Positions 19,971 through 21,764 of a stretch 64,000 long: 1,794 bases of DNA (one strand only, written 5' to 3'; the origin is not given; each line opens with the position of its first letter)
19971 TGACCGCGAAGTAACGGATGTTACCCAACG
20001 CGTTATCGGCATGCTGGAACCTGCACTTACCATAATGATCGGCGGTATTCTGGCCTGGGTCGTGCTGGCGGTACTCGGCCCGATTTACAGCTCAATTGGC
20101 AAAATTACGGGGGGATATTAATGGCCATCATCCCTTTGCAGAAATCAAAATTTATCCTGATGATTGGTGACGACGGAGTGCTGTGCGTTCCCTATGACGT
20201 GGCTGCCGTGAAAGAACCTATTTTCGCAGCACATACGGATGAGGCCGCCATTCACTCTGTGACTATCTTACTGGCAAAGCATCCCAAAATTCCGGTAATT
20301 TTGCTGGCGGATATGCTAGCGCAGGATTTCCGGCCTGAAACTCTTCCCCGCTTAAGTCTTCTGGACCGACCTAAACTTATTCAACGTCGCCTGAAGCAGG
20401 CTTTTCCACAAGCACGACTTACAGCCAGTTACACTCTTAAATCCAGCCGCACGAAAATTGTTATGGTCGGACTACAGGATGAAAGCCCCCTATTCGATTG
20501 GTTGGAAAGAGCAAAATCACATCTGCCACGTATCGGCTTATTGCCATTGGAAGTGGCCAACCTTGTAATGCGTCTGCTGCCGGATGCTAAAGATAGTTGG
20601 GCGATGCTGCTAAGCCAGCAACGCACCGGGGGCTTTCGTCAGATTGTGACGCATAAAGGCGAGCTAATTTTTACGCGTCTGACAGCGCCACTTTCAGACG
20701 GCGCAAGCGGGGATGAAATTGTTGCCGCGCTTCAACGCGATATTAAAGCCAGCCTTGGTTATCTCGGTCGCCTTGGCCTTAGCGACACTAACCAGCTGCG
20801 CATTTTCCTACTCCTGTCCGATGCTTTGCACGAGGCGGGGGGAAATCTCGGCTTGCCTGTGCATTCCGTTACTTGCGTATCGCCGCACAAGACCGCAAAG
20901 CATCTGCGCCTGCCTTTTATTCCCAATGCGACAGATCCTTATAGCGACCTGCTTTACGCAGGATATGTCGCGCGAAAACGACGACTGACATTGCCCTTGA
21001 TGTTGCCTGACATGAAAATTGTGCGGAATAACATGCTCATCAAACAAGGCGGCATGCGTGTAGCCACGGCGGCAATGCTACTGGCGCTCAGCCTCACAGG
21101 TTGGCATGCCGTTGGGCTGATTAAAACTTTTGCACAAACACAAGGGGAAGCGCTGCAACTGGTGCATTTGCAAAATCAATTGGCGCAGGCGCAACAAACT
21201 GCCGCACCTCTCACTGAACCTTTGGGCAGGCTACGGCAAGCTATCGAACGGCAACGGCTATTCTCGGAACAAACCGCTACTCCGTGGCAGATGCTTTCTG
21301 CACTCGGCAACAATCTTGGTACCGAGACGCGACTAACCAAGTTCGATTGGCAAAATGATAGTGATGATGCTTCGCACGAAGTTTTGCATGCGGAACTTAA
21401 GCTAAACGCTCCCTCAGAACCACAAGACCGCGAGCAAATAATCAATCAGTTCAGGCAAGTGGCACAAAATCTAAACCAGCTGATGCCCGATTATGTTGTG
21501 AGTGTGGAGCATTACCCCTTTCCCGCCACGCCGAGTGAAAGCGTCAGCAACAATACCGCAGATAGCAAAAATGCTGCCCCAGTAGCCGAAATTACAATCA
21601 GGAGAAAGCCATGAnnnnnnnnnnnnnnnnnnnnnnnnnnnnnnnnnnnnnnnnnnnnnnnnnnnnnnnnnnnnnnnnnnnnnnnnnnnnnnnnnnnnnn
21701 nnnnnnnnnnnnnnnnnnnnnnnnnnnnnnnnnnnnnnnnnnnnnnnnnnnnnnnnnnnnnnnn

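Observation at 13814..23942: Compact, translationally coupled type IV filament (T2SS/MSHA-like) locus with three unassignable components and no peptidase, retraction ATPase or minor-pilin set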

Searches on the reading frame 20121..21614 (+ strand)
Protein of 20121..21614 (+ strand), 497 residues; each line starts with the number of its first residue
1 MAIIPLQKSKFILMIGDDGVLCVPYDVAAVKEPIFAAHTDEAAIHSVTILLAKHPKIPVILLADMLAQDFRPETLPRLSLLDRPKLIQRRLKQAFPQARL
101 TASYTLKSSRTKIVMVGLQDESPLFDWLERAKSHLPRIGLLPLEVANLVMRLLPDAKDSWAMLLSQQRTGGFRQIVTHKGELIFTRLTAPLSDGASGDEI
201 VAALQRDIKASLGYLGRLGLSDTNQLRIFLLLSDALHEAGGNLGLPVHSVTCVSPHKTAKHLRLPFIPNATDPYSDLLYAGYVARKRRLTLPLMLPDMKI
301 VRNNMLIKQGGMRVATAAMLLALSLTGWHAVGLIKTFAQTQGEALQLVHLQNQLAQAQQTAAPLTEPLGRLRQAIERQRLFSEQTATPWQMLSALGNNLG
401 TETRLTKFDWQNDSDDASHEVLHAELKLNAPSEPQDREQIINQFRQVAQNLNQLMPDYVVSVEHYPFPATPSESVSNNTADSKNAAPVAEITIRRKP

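Call 3: search_protein_families(library=pfam, proteins=[window:20121-21614:+], max_evalue=0.1)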
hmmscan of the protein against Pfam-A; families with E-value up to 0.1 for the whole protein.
window:20121-21614:+ (497 aa): 0 families

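Call 4: search_protein_families(library=ncbifam, proteins=[window:20121-21614:+], max_evalue=0.1)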
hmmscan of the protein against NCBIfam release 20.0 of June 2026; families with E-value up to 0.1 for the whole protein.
window:20121-21614:+ (497 aa): 1 family
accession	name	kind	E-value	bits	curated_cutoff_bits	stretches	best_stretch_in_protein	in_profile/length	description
NF047380.1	photo_II_xxx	equivalog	0.055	13.7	80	0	318-355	2-39/75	photosystem II protein, Psb35-related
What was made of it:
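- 20121..21614 (+): Bitopic alignment protein (497 aa): cytoplasmic PilM/GspL-like actin-fold domain, a long helix holding the membrane span and coiled coil, and a periplasmic alpha/beta domain that I read as ferredoxin/PilN-like. No Pfam or NCBIfam hit (calls 3, 4).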

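Call 5: find_encoding_contigs(protein=window:20121-21614:+, flank=10000, max_places=6)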
Protein window:20121-21614:+ (497 aa): 1 contig read that carries it; 1 place shown.
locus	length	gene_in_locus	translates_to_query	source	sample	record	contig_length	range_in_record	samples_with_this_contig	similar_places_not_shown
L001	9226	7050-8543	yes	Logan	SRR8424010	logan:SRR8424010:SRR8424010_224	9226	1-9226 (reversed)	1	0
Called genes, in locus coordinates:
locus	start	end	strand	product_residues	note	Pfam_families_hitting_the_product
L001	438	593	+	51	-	-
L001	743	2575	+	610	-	PF07655:Secretin_N_2, PF00263:Secretin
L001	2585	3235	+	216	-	PF07963:N_methyl (weak)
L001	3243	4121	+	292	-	PF07963:N_methyl (weak)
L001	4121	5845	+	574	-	PF05157:MshEN, PF00437:T2SSE, PF13173:AAA_14 (faint)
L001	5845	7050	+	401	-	PF00482:T2SSF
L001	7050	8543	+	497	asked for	-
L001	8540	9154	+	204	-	-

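Call 6: find_homologous_proteins(query=window:20121-21614:+, max_evalue=0.001)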
Query window:20121-21614:+ (497 aa): 50 proteins with E <= 0.001 among 8000 candidates.
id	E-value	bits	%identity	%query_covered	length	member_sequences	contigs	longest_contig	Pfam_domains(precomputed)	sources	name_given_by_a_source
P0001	0.0e+0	1098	100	100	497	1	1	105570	-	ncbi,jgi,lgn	-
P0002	4.6e-198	677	65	98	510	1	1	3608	-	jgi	jgi:hypothetical protein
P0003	4.1e-195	667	65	97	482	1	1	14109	-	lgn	-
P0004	3.5e-174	598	57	98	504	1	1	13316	-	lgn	-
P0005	1.9e-164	566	55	98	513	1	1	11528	-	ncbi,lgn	-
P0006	2.8e-163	562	55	98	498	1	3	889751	-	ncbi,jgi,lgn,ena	jgi:hypothetical protein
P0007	8.2e-159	547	54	99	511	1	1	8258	-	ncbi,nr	ncbi:MAG TPA: hypothetical protein VFR09_04625 [Alphaproteobacteria bacterium]|nr:hypothetical prote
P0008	3.5e-143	496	48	99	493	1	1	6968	-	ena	-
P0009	7.7e-137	475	48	98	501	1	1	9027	-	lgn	-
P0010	3.0e-134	466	48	99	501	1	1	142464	-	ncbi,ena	-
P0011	2.4e-133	464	46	99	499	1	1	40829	-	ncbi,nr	ncbi:MAG: hypothetical protein SFW62_00870 [Alphaproteobacteria bacterium]|nr:hypothetical protein [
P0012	9.8e-132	458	46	99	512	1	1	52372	-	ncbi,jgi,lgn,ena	jgi:hypothetical protein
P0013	2.9e-125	437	45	95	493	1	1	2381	-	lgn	-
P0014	4.2e-122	426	45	97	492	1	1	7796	-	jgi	jgi:hypothetical protein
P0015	1.4e-121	425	46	98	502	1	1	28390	-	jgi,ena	-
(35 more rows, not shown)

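Call 16: predict_structure(alignment_id=A1)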
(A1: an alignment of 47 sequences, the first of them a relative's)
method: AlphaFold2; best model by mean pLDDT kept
length: 497 residues; sequences in the alignment: 47
mean_pLDDT: 88.6   pTM: 0.67
mean pLDDT of the five models: 88.6, 87.5, 87.0, 86.8, 86.5
residues with pLDDT >= 90: 338; 70-90: 114; 50-70: 32; < 50: 13
segments of 3 or more residues with pLDDT < 50: 473-481
pLDDT, mean of each block of 10 residues (from residue 1): 68 97 94 95 97 96 94 94 96 95 92 94 94 94 95 94 96 95 92 89 95 95 97 93 93 97 95 96 94 91 93 97 96 91 92 82 55 70 74 86 88 78 88 74 88 90 77 45 70 88
secondary structure, 60 per line:
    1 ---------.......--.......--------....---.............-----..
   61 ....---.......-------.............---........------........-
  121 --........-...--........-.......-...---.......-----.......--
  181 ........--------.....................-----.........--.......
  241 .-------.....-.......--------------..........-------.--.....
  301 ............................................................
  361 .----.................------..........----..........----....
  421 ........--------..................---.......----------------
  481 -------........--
elements in order: E10-16 E19-25 E34-37 H41-53 E59-64 E68-74 H82-94 E98-105 E112-119 H123-130 E137-140 H141-144 H146-152 E160-166 E172-178 E181-188 H197-217 E226-231 H234-241 E249-253 H255-261 H276-285 H296-361 H366-382 H389-398 E403-412 E420-428 H437-454 E458-464 E488-495
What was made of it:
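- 20121..21614 (+): AlphaFold2 on 47 homologues gave pLDDT 88.6 (call 16).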

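Call 20: fold_search(model_id=the predicted structure, library=pdb)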
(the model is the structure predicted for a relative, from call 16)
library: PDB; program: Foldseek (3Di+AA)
matches with E <= 10: 1098; with E <= 0.001: 37
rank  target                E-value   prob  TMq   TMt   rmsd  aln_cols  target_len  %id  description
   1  5eou_B                4.8e-10  1.00  0.38  0.50   8.2       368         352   12  Pseudomonas aeruginosa PilM:PilN1-12 bound to ATP (released 2016-04-27)
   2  5eou_A                1.1e-09  1.00  0.36  0.50   8.8       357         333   12  Pseudomonas aeruginosa PilM:PilN1-12 bound to ATP (released 2016-04-27)
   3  3jc8_Ma               1.7e-09  1.00  0.38  0.50   6.9       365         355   13  Architectural model of the type IVa pilus machine in a piliated state (released 2016-03-16)
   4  5eoy_A                3.4e-09  1.00  0.32  0.42   9.3       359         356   14  Pseudomonas aeruginosa SeMet-PilM bound to ADP (released 2016-04-27)
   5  5eoy_B                4.5e-09  1.00  0.34  0.44   9.1       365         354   13  Pseudomonas aeruginosa SeMet-PilM bound to ADP (released 2016-04-27)
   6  3hrg                  9.1e-09  1.00  0.33  0.55   6.5       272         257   13  Crystal structure of Bacteroides thetaiotaomicron BT_3980, protein with actin-like ATPase fold and unknown function (NP_ (released 2009-06-23)
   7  5eox_B                2.6e-08  1.00  0.33  0.43   9.2       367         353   13  Pseudomonas aeruginosa PilM bound to ADP (released 2016-04-27)
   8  5eq6_A                3.0e-08  1.00  0.33  0.43   9.2       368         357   13  Pseudomonas aeruginosa PilM bound to AMP-PNP (released 2016-04-27)
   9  5eox_A                4.7e-08  1.00  0.33  0.44   9.3       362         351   13  Pseudomonas aeruginosa PilM bound to ADP (released 2016-04-27)
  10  2ych_A                8.5e-08  1.00  0.40  0.55   7.2       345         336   15  PilM-PilN type IV pilus biogenesis complex (released 2011-05-11)
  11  5tkw                  1.6e-07  1.00  0.28  0.51   5.6       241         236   14  1.35 Angstrom Resolution Crystal Structure of a Pullulanase-specific Type II Secretion System Integral Cytoplasmic Membr (released 2016-10-19)
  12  3wt0_D                2.3e-07  1.00  0.35  0.44   7.7       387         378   10  Crystal Structure Analysis of Cell Division Protein (released 2015-04-29)
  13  4a2a_B                3.5e-07  1.00  0.33  0.42   8.3       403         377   10  Thermotoga maritima FtsA:FtsZ(336-351) (released 2012-04-25)
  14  1e4f                  3.9e-07  1.00  0.34  0.43   8.4       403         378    9  FtsA (apo form) from Thermotoga maritima (released 2000-10-18)
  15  4a2a_A                4.2e-07  1.00  0.33  0.42   7.4       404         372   10  Thermotoga maritima FtsA:FtsZ(336-351) (released 2012-04-25)
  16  4pht_Y                8.0e-07  1.00  0.30  0.57   6.5       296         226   11  ATPase GspE in complex with the cytoplasmic domain of GspL from the Vibrio vulnificus type II Secretion system (released 2014-11-26)
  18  4pht_X                2.4e-06  1.00  0.30  0.57   6.5       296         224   11  ATPase GspE in complex with the cytoplasmic domain of GspL from the Vibrio vulnificus type II Secretion system (released 2014-11-26)
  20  1yf5                  3.5e-06  1.00  0.33  0.61   7.5       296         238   12  Cyto-Epsl: The Cytoplasmic Domain Of Epsl, An Inner Membrane Component Of The Type II Secretion System Of Vibrio Cholera (released 2005-05-03)
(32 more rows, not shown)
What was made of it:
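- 20121..21614 (+): Foldseek PDB top hits are PilM 5eou (E 4.8e-10), 3jc8_M and 2ych, then PulL/GspL/EpsL cytoplasmic domains 5tkw, 4pht and 1yf5 (call 20).
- High-confidence model whose best structural matches are PilM, then GspL (calls 16, 20). The fused PilM-N architecture is that of GspL, and GspL/PulL/EpsL cytoplasmic domains are significant Foldseek hits (call 20).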

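Call 24: find_related_loci(query=A1, collection=genome_contigs, flank=10000)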
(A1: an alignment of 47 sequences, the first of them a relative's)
Query A1 (497 aa) in genome_contigs; peptide patterns used: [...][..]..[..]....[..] (x = any residue, [..] = any of these).
77 stretches matched a pattern; 58 encode a relative of the query (tblastn E <= 1e-3); 58 distinct loci.
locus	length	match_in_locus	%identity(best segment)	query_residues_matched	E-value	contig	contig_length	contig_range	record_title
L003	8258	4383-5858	54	5-496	1e-166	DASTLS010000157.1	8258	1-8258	MAG TPA_asm: Alphaproteobacteria bacterium isolate SMAG_U3123 k141_829300, whole genome shotgun sequence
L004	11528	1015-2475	55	8-495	6e-165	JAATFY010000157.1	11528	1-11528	MAG: Rhodospirillales bacterium isolate bin_270 k141_1831172, whole genome shotgun sequence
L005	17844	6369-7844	46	8-497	1e-137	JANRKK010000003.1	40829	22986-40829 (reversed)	MAG: Alphaproteobacteria bacterium isolate bins.322 k141_1421037, whole genome shotgun sequence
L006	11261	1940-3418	43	7-496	3e-127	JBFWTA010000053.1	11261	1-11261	MAG: Bdellovibrionales bacterium isolate CA_2019_TPBF_36 NODE_24310_length_11261_cov_3.471798_TPBF, whole genome shotgun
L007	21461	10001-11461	44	6-497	1e-125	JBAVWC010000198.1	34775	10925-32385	MAG: Alphaproteobacteria bacterium isolate MFD02472_ilm_asm_bin11 k127_10719, whole genome shotgun sequence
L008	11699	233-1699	42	4-496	2e-120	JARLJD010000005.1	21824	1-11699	MAG: Alphaproteobacteria bacterium isolate MAG_CA70 MetaCoAG_Bin_70_Anoxic_k141_24276, whole genome shotgun sequence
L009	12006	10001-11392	41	8-476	1e-110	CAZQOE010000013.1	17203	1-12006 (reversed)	MAG TPA_asm: uncultured Rhodospirillaceae bacterium isolate SRP192927_co1_332 genome assembly, contig: NODE_6955_length_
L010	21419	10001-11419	42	8-490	2e-110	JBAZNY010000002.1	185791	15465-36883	MAG: Bdellovibrionales bacterium isolate SO_2017_LW4_81 scaffold_250_c1_LW137-91_2017, whole genome shotgun sequence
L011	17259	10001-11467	38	4-497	1e-105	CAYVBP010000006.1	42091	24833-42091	MAG TPA_asm: uncultured Rhodospirillaceae bacterium isolate SRP192927_co3_841 genome assembly, contig: NODE_1600_length_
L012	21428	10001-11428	39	11-496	3e-105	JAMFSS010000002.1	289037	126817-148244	MAG: Alphaproteobacteria bacterium isolate NGEE_A_bin20 k127_227440, whole genome shotgun sequence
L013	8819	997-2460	38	1-495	2e-102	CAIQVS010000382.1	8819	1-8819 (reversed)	MAG: uncultured proteobacterium isolate I3b_bin-431 genome assembly, contig: bin-431:382/454, whole genome shotgun seque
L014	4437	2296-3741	39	10-496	5e-101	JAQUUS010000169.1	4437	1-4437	MAG: Alphaproteobacteria bacterium isolate STD2_149 NODE_89856_length_4437_cov_2.793735_Sandtown_D2, whole genome shotgu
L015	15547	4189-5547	39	10-476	2e-99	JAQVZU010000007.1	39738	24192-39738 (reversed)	MAG: Alphaproteobacteria bacterium isolate STF2_180 NODE_2017_length_39738_cov_3.844260_Sandtown_F2, whole genome shotgu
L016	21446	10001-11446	39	12-495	9e-99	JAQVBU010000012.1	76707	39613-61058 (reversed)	MAG: Alphaproteobacteria bacterium isolate STD2_72 NODE_1073_length_76707_cov_12.146605_Sandtown_D2, whole genome shotgu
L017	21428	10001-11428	40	11-495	2e-94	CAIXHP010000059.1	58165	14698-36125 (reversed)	MAG: uncultured proteobacterium isolate I2_bin-116 genome assembly, contig: bin-116:59/70, whole genome shotgun sequence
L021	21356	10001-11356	35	8-438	6e-75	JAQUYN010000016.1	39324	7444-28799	MAG: Alphaproteobacteria bacterium isolate STD2_238 NODE_3531_length_39324_cov_3.786081_Sandtown_D2, whole genome shotgu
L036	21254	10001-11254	27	10-413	1e-35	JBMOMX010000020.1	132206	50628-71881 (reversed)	MAG: Pseudomonadota bacterium isolate Betzabe_MAG061 MAG061_20, whole genome shotgun sequence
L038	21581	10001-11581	26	1-493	1e-34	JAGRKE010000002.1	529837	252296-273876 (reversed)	MAG: Alphaproteobacteria bacterium isolate HKST-UBA31 k127_525698, whole genome shotgun sequence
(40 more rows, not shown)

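Call 36: search_protein_families(library=pfam, proteins=[L038:12900-13622:+, L038:14586-15365:+, L038:15427-16593:+, L038:16590-17735:+, L038:19710-20471:+, L038:20472-21200:+, L038:10001-11608:+, L038:11601-12242:+, L038:12242-12877:+, L038:13591-14586:+], max_evalue=0.05)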
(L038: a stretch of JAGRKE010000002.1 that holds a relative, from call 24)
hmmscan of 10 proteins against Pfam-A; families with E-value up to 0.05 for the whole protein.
L038:12900-13622:+ (240 aa): 11 families
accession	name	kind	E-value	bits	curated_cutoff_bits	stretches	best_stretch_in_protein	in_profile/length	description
PF00005.33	ABC_tran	-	2.8e-26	93.2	25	1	22-161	2-136/137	ABC transporter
PF13304.12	AAA_21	-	1.3e-15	58.7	27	2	132-192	236-299/304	AAA domain, putative AbiEii toxin, Type IV TA system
PF02463.25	SMC_N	-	1.6e-06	28.1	40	0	150-198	157-207/220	RecF/RecN/SMC N terminal domain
PF13401.12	AAA_22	-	0.0014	19.4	27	1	33-159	7-92/130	AAA domain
PF13604.12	AAA_30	-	0.0025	18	27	1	30-75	17-60/191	AAA domain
PF01637.24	ATPase_2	-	0.017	15.4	33.2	1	29-179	18-139/225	ATPase domain predominantly from Archaea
PF25201.1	nSTAND6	-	0.02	15.4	27.7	1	15-63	2-48/148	Novel STAND NTPase 6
PF13555.12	AAA_29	-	0.022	15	27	1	27-52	18-43/61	P-loop containing region of AAA domain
PF13476.12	AAA_23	-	0.028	15.5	27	1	32-51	20-39/201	AAA domain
PF13245.12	AAA_19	-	0.039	14.6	25.1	0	32-59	12-39/134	AAA domain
PF03193.22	RsgA_GTPase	-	0.049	13.9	30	0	29-63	105-138/174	RsgA GTPase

L038:14586-15365:+ (259 aa): 3 families
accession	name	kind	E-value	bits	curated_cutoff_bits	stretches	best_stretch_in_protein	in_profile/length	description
PF06750.18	A24_N_bact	-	1.1e-20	73.9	23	1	12-97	2-82/84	Bacterial Peptidase A24 N-terminal domain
PF01478.23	Peptidase_A24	-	5.6e-15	56.1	26.5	1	110-226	2-104/104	Type IV leader peptidase family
PF01363.27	FYVE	-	0.045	14.3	27.8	0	41-75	7-32/67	FYVE zinc finger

L038:15427-16593:+ (388 aa): 32 families (the best 25 are shown)
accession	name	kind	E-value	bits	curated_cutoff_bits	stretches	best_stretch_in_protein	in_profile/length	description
PF00437.27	T2SSE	-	1.9e-51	175.3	24.9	1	4-277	13-286/370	Type II/IV secretion system protein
PF25199.1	nSTAND_NTPase5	-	1.2e-05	25.6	34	1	122-207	40-134/145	Novel STAND NTPase 5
PF13401.12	AAA_22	-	3.2e-05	24.7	27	1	122-196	4-61/130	AAA domain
PF00004.35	AAA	-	6.2e-05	23.9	21.2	1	126-205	1-66/131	ATPase family associated with various cellular activities (AAA)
PF13476.12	AAA_23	-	0.00013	23.1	27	1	120-143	16-39/201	AAA domain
PF13191.12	AAA_16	-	0.00016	22.7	32.6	1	123-150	24-51/167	AAA ATPase domain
PF13604.12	AAA_30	-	0.00019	21.6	27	1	115-165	10-52/191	AAA domain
PF13555.12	AAA_29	-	0.00019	21.5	27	1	123-143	22-42/61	P-loop containing region of AAA domain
PF20720.3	nSTAND3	-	0.00078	19.6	27.2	1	122-165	16-58/155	Novel STAND NTPase 3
PF13245.12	AAA_19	-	0.0015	19.2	25.1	1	120-189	8-72/134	AAA domain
PF00005.33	ABC_tran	-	0.0033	18.5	25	1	125-163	13-50/137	ABC transporter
PF00265.24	TK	-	0.0041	17.4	20.6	1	125-260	3-141/176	Thymidine kinase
PF04851.21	ResIII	-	0.0046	17.3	22.5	1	123-196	23-94/164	Type III restriction enzyme, res subunit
PF01935.23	DUF87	-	0.0049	17.4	23.2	1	127-158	27-58/220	Helicase HerA, central domain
PF12775.13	AAA_7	-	0.007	16.4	25.8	1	103-152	14-62/181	P-loop containing dynein motor region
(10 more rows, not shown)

L038:16590-17735:+ (381 aa): 12 families
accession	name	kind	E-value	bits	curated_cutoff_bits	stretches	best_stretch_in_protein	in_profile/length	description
PF00437.27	T2SSE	-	3.1e-42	145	24.9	1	79-273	89-279/370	Type II/IV secretion system protein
PF00005.33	ABC_tran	-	0.00071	20.6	25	1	121-219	6-90/137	ABC transporter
PF06414.18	Zeta_toxin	-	0.00094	19.1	22.3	1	124-217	14-113/199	Zeta toxin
PF13555.12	AAA_29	-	0.0012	19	27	1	120-146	16-42/61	P-loop containing region of AAA domain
PF00931.28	NB-ARC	-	0.002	17.9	23.5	1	113-147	4-39/248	NB-ARC domain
PF13191.12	AAA_16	-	0.0059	17.6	32.6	1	114-162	12-57/167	AAA ATPase domain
PF13476.12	AAA_23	-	0.0074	17.4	27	1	125-146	18-39/201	AAA domain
PF20720.3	nSTAND3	-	0.0096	16.1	27.2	1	123-170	14-59/155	Novel STAND NTPase 3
PF13514.12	AAA_27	-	0.0096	16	22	1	121-149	21-49/206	AAA domain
PF13604.12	AAA_30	-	0.01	16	27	1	118-192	10-77/191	AAA domain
PF01580.24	FtsK_SpoIIIE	-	0.03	14.2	24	0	128-147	41-60/221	FtsK/SpoIIIE family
PF01935.23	DUF87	-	0.046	14.2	23.2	0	130-159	27-56/220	Helicase HerA, central domain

L038:19710-20471:+ (253 aa): 0 families

L038:20472-21200:+ (242 aa): 0 families

L038:10001-11608:+ (535 aa): 0 families

L038:11601-12242:+ (213 aa): 1 family
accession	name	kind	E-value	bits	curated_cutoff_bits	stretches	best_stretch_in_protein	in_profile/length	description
PF16526.10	CLZ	-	0.018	15.9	26.7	1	34-72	18-56/71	C-terminal leucine zipper domain of cyclic nucleotide-gated channels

L038:12242-12877:+ (211 aa): 0 families

L038:13591-14586:+ (331 aa): 31 families (the best 25 are shown)
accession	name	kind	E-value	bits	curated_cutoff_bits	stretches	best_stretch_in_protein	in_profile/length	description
PF07719.23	TPR_2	-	1.4e-17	62.7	27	2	282-309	4-31/34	Tetratricopeptide repeat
PF13428.12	TPR_14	-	6.9e-15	54.5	23.5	3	178-216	1-39/44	Tetratricopeptide repeat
PF00515.34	TPR_1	-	1.4e-14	53.6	27.8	2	282-309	4-31/34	Tetratricopeptide repeat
PF13432.12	TPR_16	-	5e-14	52.9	32.7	2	151-211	4-64/65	Tetratricopeptide repeat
PF14559.12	TPR_19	-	1.3e-13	51.5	25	3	155-214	2-61/68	Tetratricopeptide repeat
PF13181.12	TPR_8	-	1.7e-13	49.9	25.7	2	283-309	5-31/34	Tetratricopeptide repeat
PF13176.12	TPR_7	-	3.5e-12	45.8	27.9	2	282-308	2-28/36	Tetratricopeptide repeat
PF13429.12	TPR_15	-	1.3e-11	44.9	26.2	2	184-306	152-275/280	Tetratricopeptide repeat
PF13424.12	TPR_12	-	2e-11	44.4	30.1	3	249-309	6-75/77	Tetratricopeptide repeat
PF13414.12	TPR_11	-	4.9e-11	42.6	26.8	2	190-217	6-33/42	TPR repeat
PF13431.12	TPR_17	-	1.4e-08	34.8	24.4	0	166-199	1-34/34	Tetratricopeptide repeat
PF13174.12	TPR_6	-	1.6e-08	35.1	26.3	1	181-210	3-32/33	Tetratricopeptide repeat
PF04733.20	Coatomer_E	-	2.5e-07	30.9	21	1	235-300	191-256/290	Coatomer epsilon subunit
PF20308.4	TPR-S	-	4.1e-07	30.9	27.6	1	160-226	2-61/102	Tetratricopeptide Repeats-Sensor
PF23914.1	TPR_CcmH_CycH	-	3.4e-06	27.4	42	1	180-274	54-150/158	Cytochrome c-type biogenesis protein H TPR domain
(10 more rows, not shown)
